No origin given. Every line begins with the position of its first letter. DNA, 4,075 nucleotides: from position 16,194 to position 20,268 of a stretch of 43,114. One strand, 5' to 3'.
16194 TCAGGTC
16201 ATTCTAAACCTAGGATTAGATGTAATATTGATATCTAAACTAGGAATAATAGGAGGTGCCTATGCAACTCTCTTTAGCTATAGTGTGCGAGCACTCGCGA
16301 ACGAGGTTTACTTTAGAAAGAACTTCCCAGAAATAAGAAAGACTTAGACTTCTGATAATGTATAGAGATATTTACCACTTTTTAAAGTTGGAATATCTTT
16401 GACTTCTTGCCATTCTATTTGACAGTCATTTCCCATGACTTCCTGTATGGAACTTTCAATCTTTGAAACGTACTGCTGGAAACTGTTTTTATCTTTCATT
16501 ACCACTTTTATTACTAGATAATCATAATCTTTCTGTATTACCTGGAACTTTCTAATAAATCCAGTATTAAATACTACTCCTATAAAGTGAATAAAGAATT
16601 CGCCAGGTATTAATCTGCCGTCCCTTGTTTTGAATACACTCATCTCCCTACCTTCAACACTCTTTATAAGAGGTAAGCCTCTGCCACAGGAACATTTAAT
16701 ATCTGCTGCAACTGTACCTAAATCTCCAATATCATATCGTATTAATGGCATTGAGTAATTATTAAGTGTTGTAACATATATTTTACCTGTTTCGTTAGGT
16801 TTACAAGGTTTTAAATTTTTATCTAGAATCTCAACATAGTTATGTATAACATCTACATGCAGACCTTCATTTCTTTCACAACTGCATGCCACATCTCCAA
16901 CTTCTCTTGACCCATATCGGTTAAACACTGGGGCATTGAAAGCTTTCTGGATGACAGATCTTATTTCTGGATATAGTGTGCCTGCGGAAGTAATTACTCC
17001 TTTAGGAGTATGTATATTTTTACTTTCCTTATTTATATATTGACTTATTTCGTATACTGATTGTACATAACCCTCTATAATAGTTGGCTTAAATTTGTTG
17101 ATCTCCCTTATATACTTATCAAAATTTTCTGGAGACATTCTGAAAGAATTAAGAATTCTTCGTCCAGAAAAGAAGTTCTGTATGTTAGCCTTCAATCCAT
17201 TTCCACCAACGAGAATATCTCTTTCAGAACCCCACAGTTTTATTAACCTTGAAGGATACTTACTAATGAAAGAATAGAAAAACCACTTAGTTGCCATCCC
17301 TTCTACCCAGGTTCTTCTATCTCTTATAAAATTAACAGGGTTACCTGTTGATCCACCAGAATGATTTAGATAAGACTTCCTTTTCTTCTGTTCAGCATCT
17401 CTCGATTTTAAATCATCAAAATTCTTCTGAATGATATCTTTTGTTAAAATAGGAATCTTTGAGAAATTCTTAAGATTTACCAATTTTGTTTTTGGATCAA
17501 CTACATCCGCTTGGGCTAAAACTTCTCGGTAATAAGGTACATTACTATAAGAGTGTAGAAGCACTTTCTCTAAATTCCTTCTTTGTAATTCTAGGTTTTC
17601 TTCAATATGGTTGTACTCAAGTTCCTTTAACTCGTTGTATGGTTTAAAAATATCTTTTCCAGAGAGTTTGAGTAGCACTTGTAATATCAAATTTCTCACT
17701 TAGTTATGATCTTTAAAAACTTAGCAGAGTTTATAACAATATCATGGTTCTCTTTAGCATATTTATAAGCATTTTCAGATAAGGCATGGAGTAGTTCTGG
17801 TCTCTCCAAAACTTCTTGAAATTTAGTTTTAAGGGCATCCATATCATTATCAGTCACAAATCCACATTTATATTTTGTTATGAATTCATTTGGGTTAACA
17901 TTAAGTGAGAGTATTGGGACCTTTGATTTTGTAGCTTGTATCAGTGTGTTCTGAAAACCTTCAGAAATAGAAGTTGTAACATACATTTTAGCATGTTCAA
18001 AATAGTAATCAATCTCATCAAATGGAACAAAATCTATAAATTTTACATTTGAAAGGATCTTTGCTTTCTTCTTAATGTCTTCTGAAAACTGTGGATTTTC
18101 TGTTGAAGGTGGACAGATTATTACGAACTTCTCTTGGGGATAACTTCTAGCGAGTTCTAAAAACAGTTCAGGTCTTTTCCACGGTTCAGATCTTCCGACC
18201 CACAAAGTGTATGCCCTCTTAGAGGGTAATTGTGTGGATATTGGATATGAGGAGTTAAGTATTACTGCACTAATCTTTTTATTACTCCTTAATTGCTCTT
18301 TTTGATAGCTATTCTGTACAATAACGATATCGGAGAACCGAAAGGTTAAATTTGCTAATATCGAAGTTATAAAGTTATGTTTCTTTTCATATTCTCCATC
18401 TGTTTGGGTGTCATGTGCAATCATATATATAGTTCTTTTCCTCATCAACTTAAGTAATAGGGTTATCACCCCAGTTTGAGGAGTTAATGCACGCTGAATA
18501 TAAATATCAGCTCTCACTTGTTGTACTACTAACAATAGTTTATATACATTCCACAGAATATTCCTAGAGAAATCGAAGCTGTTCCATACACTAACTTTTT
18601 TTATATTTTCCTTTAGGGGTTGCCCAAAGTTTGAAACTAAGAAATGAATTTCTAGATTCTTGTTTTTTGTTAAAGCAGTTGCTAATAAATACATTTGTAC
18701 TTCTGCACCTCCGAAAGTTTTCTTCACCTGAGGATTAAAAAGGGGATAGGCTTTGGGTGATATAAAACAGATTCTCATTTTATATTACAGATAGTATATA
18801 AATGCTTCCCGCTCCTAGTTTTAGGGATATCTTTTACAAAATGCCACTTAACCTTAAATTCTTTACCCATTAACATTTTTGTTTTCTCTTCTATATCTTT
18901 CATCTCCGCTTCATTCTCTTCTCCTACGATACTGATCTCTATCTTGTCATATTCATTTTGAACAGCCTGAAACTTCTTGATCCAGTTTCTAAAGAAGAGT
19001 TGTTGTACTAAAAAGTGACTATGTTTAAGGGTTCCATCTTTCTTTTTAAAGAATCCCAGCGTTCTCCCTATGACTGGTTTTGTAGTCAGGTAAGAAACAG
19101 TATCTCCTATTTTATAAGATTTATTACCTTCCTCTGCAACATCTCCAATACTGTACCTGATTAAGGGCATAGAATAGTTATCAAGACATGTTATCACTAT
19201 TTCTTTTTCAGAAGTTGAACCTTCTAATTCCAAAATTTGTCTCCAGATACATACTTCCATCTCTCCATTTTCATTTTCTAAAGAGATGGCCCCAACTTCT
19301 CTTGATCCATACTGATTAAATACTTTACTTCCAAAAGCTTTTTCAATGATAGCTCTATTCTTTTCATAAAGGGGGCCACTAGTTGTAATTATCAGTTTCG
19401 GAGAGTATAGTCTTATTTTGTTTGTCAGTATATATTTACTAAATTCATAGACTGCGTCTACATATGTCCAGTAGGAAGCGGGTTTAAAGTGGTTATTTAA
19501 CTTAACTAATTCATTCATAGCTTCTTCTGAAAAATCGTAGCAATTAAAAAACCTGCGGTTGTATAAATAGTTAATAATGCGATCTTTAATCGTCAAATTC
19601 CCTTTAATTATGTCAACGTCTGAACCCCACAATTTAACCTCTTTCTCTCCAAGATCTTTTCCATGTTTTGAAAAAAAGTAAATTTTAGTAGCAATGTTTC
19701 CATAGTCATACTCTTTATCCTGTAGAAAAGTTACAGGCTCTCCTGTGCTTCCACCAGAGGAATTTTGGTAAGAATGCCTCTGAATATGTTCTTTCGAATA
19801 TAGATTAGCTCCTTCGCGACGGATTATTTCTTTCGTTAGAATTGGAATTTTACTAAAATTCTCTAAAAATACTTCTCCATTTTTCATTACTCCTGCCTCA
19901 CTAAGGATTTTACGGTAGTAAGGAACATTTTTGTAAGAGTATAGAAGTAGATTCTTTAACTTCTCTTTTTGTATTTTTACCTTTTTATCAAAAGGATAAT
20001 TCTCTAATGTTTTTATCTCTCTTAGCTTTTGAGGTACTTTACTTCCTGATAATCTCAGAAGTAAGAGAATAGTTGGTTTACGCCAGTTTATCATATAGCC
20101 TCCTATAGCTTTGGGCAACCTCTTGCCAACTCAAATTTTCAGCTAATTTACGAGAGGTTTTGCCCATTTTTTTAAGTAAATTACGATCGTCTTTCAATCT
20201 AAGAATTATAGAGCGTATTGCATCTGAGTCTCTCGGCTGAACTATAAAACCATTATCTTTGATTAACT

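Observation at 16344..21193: Alternating adenylate-forming ligase/GT4 cassettes next to uronate precursor genes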

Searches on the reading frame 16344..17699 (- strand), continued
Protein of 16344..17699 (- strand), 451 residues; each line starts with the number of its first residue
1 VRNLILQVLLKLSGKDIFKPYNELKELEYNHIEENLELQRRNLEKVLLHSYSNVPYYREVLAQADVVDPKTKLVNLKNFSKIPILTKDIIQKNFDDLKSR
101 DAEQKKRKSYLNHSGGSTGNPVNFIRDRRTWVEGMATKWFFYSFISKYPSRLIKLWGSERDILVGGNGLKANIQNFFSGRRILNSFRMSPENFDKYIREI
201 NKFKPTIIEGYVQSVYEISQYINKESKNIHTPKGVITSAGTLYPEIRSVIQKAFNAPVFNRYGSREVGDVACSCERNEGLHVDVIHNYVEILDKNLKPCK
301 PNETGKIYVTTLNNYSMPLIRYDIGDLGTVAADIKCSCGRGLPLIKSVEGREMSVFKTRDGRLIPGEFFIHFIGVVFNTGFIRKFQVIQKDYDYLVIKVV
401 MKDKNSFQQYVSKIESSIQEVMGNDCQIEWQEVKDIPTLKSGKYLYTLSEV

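Call 89: list_cluster_members(proteins=[P0241, P0297, P0274, P0260, P0251, P0247, P0242])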
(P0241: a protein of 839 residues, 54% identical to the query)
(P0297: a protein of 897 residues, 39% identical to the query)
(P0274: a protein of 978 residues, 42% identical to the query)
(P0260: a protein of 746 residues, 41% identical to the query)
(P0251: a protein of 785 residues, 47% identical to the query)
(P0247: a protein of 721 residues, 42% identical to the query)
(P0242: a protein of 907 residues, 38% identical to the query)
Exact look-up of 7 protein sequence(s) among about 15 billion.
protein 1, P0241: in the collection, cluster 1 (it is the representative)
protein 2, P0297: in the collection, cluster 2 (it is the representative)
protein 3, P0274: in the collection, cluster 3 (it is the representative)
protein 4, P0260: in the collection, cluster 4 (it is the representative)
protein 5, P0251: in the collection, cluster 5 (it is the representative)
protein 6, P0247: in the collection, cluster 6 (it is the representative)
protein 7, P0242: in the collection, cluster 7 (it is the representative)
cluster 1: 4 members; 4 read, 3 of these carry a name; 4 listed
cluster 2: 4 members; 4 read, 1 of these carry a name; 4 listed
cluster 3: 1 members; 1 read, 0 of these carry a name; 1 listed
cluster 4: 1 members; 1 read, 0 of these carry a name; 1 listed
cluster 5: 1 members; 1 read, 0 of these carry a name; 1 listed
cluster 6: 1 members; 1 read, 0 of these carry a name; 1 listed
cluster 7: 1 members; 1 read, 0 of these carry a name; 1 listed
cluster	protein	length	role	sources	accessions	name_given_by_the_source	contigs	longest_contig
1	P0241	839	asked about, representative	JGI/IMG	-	-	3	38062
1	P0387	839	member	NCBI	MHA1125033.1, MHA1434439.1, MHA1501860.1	MAG: glycosyltransferase [Candidatus Heimdallarchaeota archaeon]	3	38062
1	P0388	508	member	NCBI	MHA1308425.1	MAG: glycosyltransferase, partial [Candidatus Heimdallarchaeota archaeon]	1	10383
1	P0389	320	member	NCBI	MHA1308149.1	MAG: phenylacetate--CoA ligase family protein, partial [Candidatus Heimdallarchaeota ...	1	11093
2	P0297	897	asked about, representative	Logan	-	-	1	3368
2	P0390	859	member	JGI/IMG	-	phenylacetate-CoA ligase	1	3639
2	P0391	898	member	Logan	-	-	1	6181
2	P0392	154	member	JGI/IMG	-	-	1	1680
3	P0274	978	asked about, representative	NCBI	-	-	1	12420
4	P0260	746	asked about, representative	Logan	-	-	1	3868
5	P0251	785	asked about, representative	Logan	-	-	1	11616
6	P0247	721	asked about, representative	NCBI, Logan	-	-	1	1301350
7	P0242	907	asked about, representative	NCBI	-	-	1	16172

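Call 96: find_encoding_contigs(protein=P0241, flank=10000, max_places=2)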
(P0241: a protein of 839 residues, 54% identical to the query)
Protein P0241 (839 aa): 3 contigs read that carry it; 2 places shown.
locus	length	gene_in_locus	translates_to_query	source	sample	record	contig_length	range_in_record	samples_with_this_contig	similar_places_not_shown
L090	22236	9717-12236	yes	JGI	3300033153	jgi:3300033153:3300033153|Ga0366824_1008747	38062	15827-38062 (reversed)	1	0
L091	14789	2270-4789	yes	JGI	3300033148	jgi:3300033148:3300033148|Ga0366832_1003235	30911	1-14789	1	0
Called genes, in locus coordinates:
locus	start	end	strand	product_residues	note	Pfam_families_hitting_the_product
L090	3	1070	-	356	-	?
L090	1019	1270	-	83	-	PF13187:Fer4_9 (weak), PF00037:Fer4 (weak), PF12837:Fer4_6 (weak)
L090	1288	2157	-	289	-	PF25160:LdpA_Fe-S-bd (faint), PF00037:Fer4 (faint), PF12797:Fer4_2 (faint), PF12838:Fer4_7, PF13237:Fer4_10 (weak), PF14697:Fer4_21 (weak), PF13187:Fer4_9 (weak)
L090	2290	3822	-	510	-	PF00083:Sugar_tr, PF07690:MFS_1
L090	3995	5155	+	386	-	-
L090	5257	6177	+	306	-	-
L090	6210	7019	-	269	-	PF00984:UDPG_MGDP_dh, PF03720:UDPG_MGDP_dh_C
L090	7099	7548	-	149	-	PF03721:UDPG_MGDP_dh_N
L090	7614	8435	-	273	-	PF00483:NTP_transferase, PF25084:LbH_EIF2B (weak), PF25087:GMPPB_C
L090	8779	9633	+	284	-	PF00535:Glycos_transf_2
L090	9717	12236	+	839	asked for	PF13439:Glyco_transf_4, PF13692:Glyco_trans_1_4, PF00534:Glycos_transf_1, PF27533:CapK_C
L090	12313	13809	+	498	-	-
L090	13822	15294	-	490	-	PF04015:DUF362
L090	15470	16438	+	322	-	PF01073:3Beta_HSD, PF01370:Epimerase, PF02719:Polysacc_synt_2, PF04321:RmlD_sub_bind, PF16363:GDP_Man_Dehyd, PF13460:NAD_binding_10, PF07993:NAD_binding_4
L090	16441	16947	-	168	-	PF13489:Methyltransf_23, PF08241:Methyltransf_11 (weak), PF08242:Methyltransf_12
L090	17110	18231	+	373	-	PF13439:Glyco_transf_4 (weak), PF00534:Glycos_transf_1, PF13692:Glyco_trans_1_4, PF13524:Glyco_trans_1_2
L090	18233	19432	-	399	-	PF13439:Glyco_transf_4, PF20706:GT4-conflict, PF00534:Glycos_transf_1, PF13692:Glyco_trans_1_4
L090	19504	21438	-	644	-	-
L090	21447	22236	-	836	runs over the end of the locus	-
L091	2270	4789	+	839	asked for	PF13439:Glyco_transf_4, PF13692:Glyco_trans_1_4, PF00534:Glycos_transf_1, PF27533:CapK_C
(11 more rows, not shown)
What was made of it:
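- The fusion locus L090 has Ugd plus an SDR (call 96).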

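Call 98: find_encoding_contigs(protein=P0188, flank=8000, max_places=1)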
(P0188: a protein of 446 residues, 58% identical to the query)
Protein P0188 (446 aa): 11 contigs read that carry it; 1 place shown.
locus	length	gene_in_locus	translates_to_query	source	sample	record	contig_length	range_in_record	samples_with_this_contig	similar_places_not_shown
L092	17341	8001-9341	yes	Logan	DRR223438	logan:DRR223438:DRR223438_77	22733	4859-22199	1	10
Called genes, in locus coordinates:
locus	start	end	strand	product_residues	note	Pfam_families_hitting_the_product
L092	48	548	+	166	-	PF01451:LMWPc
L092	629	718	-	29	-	-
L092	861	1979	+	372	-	PF02350:Epimerase_2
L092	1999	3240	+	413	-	PF03446:NAD_binding_2 (weak), PF03721:UDPG_MGDP_dh_N, PF00984:UDPG_MGDP_dh, PF03720:UDPG_MGDP_dh_C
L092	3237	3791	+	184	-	PF25087:GMPPB_C (faint), PF00132:Hexapep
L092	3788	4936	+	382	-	PF13439:Glyco_transf_4, PF20706:GT4-conflict, PF00534:Glycos_transf_1, PF13692:Glyco_trans_1_4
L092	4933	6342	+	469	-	PF01943:Polysacc_synt, PF13440:Polysacc_synt_3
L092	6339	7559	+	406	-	-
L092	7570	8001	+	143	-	PF25084:LbH_EIF2B (weak), PF25087:GMPPB_C (faint), PF00132:Hexapep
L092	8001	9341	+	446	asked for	PF00501:AMP-binding (weak), PF27533:CapK_C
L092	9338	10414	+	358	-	PF20706:GT4-conflict, PF00534:Glycos_transf_1, PF13692:Glyco_trans_1_4, PF13524:Glyco_trans_1_2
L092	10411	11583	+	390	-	-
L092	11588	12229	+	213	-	PF03808:Glyco_tran_WecG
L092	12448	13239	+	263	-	PF22021:RbmA-like_FnIII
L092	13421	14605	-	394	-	PF13229:Beta_helix (faint)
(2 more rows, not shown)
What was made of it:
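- On CapK_C / VpsH-type glycan ligases (Pfam PF27533): The V. cholerae locus has VpsB and vpsH/vpsI with a 4-nt overlap (call 98).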

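Call 104: search_solved_structures(query=A4, max_evalue=10)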
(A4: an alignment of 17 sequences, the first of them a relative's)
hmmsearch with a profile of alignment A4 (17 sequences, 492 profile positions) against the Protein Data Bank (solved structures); distinct sequences matched with E-value up to 10: 4.
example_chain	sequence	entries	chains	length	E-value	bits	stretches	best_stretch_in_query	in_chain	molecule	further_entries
7osv_A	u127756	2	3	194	0.00064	21.7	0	46-89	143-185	DeNovoTIM6-SB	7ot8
6z2i_A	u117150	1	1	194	0.0067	18.3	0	46-88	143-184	de novo designed TIM barrel DeNovoTIM6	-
7p12_A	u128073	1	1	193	0.94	11.2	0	53-95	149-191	DeNovoTIM13-SB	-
4da2_A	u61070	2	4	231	1.1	11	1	117-151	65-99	Sugar fermentation stimulation protein homolog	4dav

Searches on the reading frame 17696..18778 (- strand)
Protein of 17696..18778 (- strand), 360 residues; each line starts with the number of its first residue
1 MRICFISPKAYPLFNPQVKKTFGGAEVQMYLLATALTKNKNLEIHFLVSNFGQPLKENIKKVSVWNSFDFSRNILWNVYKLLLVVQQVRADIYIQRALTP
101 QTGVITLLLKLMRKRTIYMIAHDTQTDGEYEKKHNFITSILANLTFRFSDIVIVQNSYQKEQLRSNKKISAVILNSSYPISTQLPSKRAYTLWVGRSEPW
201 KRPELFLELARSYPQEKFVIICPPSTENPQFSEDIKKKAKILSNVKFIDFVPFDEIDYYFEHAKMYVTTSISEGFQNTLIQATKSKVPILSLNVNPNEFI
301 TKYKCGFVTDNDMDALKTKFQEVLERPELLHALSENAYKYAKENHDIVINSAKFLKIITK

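Call 4: search_protein_families(library=pfam, proteins=[window:17696-18778:-], max_evalue=0.01)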
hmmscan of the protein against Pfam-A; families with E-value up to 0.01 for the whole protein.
window:17696-18778:- (360 aa): 3 families
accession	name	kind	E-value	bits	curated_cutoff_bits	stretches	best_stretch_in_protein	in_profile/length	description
PF00534.26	Glycos_transf_1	-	2.3e-21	76.5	26.4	1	182-339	9-171/172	Glycosyl transferases group 1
PF13692.12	Glyco_trans_1_4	-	6.1e-14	52.9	27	1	191-325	4-141/142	Glycosyl transferases group 1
PF13439.12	Glyco_transf_4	-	5.8e-07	30.1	28.5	1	22-170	1-155/170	Glycosyltransferase Family 4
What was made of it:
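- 17696..18778 (-): GT4a, a GT4 glycosyltransferase and first gene of cassette 2. Pfam Glycos_transf_1 at 2.3e-21 (call 4).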

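Call 5: search_protein_families(library=ncbifam, proteins=[window:17696-18778:-], max_evalue=0.01)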
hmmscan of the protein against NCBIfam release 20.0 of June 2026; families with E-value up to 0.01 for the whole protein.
window:17696-18778:- (360 aa): 18 families
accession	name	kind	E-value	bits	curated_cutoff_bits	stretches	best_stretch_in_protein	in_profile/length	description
NF038229.1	Glyco4_Geo_Pelo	equivalog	4.3e-11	42.4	400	1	207-351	184-326/338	GPMC system family 4 glycosyltransferase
NF047880.1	glyco_SdgA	exception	6.2e-10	38.2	800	1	233-350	362-480/488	serine-aspartate repeat adhesin O-glycosyltransferase SdgA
NF049988.1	MGlcDAGSynMgs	equivalog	7e-09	35.5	400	1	206-342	235-373/398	alpha-monoglucosyldiacylglycerol synthase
NF047684.1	TeichurnBiosyTuaC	equivalog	4.3e-08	32.5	550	1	182-354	213-382/391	teichuronic acid biosynthesis protein TuaC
TIGR04348.1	TIGR04348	equivalog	6.4e-08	32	300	1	152-341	100-292/310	selenoneine biosynthesis selenosugar synthase SenB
NF050063.1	ProtGlycPglJ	equivalog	1.7e-07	30.8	500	1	41-350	48-356/363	N-acetylgalactosamine-N,N'-diacetylbacillosaminyl-diphospho-undecaprenol 4-alpha-N-acetylgalactosaminyltransferase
NF038295.1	EPS_HpsP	equivalog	3.7e-07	29.5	550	1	180-346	199-372/388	hormogonium polysaccharide biosynthesis glycosyltransferase HpsP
TIGR02149.1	glgA_Coryne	subfamily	9.4e-07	28.3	302.4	1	150-341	170-370/391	glycogen synthase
NF046085.1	XrtY_assoc_Gly1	equivalog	2.1e-06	26.8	400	1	191-349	212-372/387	XrtY-associated glycosyltransferase XYAG1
TIGR02918.1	TIGR02918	equivalog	4.8e-06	25.5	574.6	1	247-317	377-449/500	accessory Sec system glycosyltransferase GtfA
TIGR03449.1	mycothiol_MshA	equivalog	3.7e-05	22.8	462.5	1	184-342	216-385/406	D-inositol-3-phosphate glycosyltransferase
NF053513.1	Gtran_IagA_BgsA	equivalog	9e-05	21.6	460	1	206-344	179-315/333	LTA glycolipid anchor biosynthesis glycosyltransferase, IagA/BgsA family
NF041876.1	EPS_EpsE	equivalog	0.00047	19.5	400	1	237-346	270-381/389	exopolysaccharide biosynthesis GT4 family glycosyltransferase EpsE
TIGR03088.1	stp2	hypoth_equivalog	0.00057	19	409.05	1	260-354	270-366/374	TIGR03088 family PEP-CTERM/XrtA system glycosyltransferase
NF038298.1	EPS_HpsO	equivalog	0.00085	18.2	575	1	265-344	291-370/388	hormogonium polysaccharide biosynthesis glycosyltransferase HpsO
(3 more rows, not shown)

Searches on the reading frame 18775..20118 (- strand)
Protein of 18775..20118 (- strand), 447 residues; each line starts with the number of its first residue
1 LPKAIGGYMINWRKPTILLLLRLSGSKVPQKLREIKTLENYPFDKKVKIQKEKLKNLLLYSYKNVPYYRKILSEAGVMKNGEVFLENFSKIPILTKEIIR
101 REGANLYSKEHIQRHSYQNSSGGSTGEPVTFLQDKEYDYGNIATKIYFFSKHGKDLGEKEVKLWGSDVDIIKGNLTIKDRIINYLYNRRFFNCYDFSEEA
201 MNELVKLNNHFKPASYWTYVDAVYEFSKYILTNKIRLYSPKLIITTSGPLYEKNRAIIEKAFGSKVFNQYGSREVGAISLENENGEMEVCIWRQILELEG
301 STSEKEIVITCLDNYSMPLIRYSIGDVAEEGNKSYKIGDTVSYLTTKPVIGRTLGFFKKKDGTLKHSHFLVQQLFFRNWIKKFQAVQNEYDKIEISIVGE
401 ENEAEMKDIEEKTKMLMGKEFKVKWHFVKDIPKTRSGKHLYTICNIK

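Call 4: search_protein_families(library=pfam, proteins=[window:18775-20118:-], max_evalue=0.01)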
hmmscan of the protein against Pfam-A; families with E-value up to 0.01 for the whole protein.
window:18775-20118:- (447 aa): 1 family
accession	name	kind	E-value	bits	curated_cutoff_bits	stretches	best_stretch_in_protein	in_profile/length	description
PF14523.12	Syntaxin_2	-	0.003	18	26.5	0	28-58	53-83/134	Syntaxin-like protein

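Call 5: search_protein_families(library=ncbifam, proteins=[window:18775-20118:-], max_evalue=0.01)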
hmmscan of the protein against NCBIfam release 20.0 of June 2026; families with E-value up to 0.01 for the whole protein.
window:18775-20118:- (447 aa): 6 families
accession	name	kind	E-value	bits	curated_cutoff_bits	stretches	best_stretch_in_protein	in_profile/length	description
NF053551.1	FlxY_rubin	equivalog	1.4e-18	66.9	520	2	45-135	8-98/424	flexirubin biosynthesis putative acyl-CoA ligase FlxY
NF045666.1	DVU1553_fam_AMP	equivalog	1e-16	61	300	2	210-332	180-312/331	DVU_1553 family AMP-dependent CoA ligase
NF041878.1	paak_haloarch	equivalog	1.7e-12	46.6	700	2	44-128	11-95/427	phenylacetate--CoA ligase PaaK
TIGR02155.1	PA_CoA_ligase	equivalog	6.1e-11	41.5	646.3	1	40-130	2-92/422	phenylacetate--CoA ligase PaaK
NF041217.1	BagE_FevW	exception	8.1e-06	25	800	1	246-352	200-310/424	bagremycin/ferroverdin synthetase BagE/FevW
TIGR03335.1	F390_ftsA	equivalog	1.5e-05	23.9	458.7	1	34-105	5-73/445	coenzyme F390 synthetase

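Call 102: predict_structure(alignment_id=A3)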
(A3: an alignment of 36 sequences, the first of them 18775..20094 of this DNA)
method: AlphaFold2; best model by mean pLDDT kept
length: 439 residues; sequences in the alignment: 36
mean_pLDDT: 88.9   pTM: 0.83
mean pLDDT of the five models: 88.9, 88.6, 88.1, 87.3, 84.5
residues with pLDDT >= 90: 271; 70-90: 141; 50-70: 22; < 50: 5
segments of 3 or more residues with pLDDT < 50: 162-165
pLDDT, mean of each block of 10 residues (from residue 1): 89 94 94 91 96 98 98 96 95 96 96 72 94 94 92 77 61 87 81 91 95 91 96 91 89 96 91 89 92 79 97 91 82 78 76 83 81 90 94 93 90 94 75 82
secondary structure, 60 per line:
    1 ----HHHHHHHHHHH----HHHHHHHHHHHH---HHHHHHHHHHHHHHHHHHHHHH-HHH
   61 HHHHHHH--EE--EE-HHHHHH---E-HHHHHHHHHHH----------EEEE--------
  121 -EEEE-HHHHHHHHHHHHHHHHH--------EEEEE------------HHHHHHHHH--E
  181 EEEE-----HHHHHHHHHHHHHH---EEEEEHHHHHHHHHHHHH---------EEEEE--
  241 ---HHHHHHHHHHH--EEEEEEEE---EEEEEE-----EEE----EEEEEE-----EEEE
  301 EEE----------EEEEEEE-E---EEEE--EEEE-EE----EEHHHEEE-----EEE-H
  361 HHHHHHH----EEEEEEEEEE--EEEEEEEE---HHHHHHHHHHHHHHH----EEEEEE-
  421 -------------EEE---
elements in order: H5-15 H20-31 H35-56 H58-67 H77-82 H88-98 E109-112 E122-125 H127-143 E152-156 H169-177 E180-184 H190-203 E207-211 H212-224 E234-238 H244-254 E257-264 E268-273 E279-281 E286-291 E297-303 E314-320 E326-329 E332-335 E348-350 E356-358 H360-367 E372-381 E384-391 H395-409 E414-419 E434-436
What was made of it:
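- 18775..20094 (-): Ligase B, a CapK-type adenylate-forming ligase. The start is revised to ATG 20094; the TTG at 20118 is the alternative. The AF2 model has pLDDT 88.9 (call 102).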
